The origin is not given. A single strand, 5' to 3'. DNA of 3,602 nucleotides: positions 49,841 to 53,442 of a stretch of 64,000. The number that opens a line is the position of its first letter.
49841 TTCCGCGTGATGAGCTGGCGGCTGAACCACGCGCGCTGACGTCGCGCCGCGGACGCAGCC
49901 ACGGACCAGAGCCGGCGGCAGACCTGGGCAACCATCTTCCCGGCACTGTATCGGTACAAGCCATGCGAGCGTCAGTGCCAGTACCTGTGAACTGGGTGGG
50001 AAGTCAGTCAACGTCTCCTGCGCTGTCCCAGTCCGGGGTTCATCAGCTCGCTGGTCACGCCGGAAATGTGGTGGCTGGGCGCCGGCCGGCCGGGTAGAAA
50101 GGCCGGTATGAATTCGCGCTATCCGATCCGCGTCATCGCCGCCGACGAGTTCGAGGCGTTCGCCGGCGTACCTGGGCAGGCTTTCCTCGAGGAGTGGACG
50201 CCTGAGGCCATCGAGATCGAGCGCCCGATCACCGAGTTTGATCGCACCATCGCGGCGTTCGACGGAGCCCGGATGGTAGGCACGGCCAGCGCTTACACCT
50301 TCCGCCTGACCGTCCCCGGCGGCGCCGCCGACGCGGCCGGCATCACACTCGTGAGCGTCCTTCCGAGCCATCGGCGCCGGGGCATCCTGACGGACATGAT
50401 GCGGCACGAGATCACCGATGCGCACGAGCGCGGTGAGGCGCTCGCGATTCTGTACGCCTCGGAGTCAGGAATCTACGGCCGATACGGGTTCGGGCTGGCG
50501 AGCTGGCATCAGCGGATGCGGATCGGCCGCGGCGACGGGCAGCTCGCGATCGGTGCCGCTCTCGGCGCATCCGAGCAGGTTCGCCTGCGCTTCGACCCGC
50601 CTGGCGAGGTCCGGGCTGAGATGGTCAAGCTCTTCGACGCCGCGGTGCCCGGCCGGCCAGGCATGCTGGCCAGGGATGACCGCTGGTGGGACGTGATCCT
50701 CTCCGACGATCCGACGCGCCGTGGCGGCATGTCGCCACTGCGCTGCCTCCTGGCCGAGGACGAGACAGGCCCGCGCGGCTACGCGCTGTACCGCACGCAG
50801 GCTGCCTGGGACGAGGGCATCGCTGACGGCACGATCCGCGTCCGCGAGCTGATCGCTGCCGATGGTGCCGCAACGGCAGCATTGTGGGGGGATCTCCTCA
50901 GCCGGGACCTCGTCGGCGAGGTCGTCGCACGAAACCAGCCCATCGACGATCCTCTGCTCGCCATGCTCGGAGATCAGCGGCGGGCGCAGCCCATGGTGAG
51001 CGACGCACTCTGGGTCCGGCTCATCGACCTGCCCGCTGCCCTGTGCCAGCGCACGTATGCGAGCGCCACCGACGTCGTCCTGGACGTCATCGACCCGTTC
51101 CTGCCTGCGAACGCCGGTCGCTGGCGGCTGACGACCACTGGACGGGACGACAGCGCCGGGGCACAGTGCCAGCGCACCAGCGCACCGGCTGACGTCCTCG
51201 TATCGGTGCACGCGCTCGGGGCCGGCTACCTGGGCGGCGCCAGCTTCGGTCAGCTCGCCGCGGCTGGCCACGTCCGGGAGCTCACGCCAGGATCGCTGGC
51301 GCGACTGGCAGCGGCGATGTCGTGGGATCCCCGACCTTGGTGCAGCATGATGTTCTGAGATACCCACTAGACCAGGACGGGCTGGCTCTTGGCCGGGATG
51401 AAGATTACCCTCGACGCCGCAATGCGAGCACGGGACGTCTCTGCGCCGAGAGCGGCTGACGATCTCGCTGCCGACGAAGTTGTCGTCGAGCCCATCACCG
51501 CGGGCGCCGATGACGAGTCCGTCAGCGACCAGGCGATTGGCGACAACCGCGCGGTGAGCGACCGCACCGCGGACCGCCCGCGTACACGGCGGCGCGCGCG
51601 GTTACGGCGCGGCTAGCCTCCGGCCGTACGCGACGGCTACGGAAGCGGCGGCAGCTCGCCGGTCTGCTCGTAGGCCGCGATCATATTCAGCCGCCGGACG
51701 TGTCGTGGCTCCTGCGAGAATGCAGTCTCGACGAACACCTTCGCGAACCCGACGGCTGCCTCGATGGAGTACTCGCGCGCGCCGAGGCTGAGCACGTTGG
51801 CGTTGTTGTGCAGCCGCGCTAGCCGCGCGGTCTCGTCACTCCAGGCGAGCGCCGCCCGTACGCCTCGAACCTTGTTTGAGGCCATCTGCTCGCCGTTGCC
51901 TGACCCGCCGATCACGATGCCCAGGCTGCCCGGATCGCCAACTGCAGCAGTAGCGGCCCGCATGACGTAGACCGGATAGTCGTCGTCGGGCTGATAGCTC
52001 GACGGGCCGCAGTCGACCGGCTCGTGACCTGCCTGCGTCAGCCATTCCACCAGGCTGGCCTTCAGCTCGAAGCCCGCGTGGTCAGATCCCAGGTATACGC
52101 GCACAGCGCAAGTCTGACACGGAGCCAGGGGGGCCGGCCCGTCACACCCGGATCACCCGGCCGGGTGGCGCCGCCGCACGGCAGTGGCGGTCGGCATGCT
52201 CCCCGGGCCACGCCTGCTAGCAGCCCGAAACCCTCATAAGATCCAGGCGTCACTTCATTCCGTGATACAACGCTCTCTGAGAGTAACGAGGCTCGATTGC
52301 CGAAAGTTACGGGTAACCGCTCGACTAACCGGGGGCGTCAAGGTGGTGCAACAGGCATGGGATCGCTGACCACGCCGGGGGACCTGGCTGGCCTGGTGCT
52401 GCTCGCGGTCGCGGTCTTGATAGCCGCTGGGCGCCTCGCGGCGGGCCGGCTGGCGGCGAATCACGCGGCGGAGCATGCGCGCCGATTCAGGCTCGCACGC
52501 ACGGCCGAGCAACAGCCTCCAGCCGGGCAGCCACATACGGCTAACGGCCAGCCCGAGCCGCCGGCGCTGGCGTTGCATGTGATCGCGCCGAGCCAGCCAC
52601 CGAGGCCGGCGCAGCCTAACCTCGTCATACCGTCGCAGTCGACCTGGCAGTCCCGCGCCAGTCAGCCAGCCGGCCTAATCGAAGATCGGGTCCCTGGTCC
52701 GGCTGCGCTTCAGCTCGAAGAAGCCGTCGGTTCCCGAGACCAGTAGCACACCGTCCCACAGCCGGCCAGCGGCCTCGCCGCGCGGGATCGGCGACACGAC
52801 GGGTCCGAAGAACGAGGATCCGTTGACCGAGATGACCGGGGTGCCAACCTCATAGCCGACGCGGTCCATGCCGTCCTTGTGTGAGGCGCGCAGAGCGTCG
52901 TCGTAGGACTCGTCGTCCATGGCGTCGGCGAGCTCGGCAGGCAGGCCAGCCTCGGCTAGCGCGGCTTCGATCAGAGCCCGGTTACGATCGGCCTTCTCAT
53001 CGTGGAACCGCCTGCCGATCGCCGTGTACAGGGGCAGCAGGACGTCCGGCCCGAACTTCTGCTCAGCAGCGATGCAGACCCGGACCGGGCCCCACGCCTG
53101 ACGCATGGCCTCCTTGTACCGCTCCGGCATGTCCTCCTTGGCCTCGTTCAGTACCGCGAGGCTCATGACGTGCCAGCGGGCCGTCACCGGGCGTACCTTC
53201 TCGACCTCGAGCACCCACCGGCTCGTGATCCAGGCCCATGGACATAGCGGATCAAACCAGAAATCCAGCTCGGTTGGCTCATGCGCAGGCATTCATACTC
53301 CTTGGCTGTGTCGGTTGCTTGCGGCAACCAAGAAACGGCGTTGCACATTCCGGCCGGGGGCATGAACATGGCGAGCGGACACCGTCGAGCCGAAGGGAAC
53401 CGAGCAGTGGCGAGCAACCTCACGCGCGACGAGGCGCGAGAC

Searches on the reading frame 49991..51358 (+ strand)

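Call 51: search_protein_families(library=pfam, proteins=[window:49991-51358:+], max_evalue=0.001)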
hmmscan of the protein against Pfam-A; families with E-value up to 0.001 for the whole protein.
window:49991-51358:+ (455 aa): 4 families
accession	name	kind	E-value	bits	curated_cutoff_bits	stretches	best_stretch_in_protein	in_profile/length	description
PF13527.13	Acetyltransf_9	-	3.3e-31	108.4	25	1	46-169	2-126/127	Acetyltransferase (GNAT) domain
PF17668.7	Acetyltransf_17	-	1.5e-24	87.3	25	1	224-335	1-109/114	Acetyltransferase (GNAT) domain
PF13530.11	SCP2_2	-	2.4e-18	67.1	23.2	1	347-452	1-105/105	Sterol carrier protein domain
PF00583.31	Acetyltransf_1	-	3.1e-05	24.6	20.7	1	65-149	12-93/116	Acetyltransferase (GNAT) family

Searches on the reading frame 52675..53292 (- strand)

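Call 51: search_protein_families(library=pfam, proteins=[window:52675-53292:-], max_evalue=0.001)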
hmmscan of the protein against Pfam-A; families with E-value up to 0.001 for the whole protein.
window:52675-53292:- (205 aa): 2 families
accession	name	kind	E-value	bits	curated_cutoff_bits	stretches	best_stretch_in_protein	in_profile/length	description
PF22234.2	Rv2466c-like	-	1.3e-87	293.1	27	1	16-196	1-180/180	Mycothiol-dependent nitroreductase Rv2466c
PF01323.26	DSBA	-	8.6e-09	35.9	25.6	1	9-163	2-179/191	DSBA-like thioredoxin domain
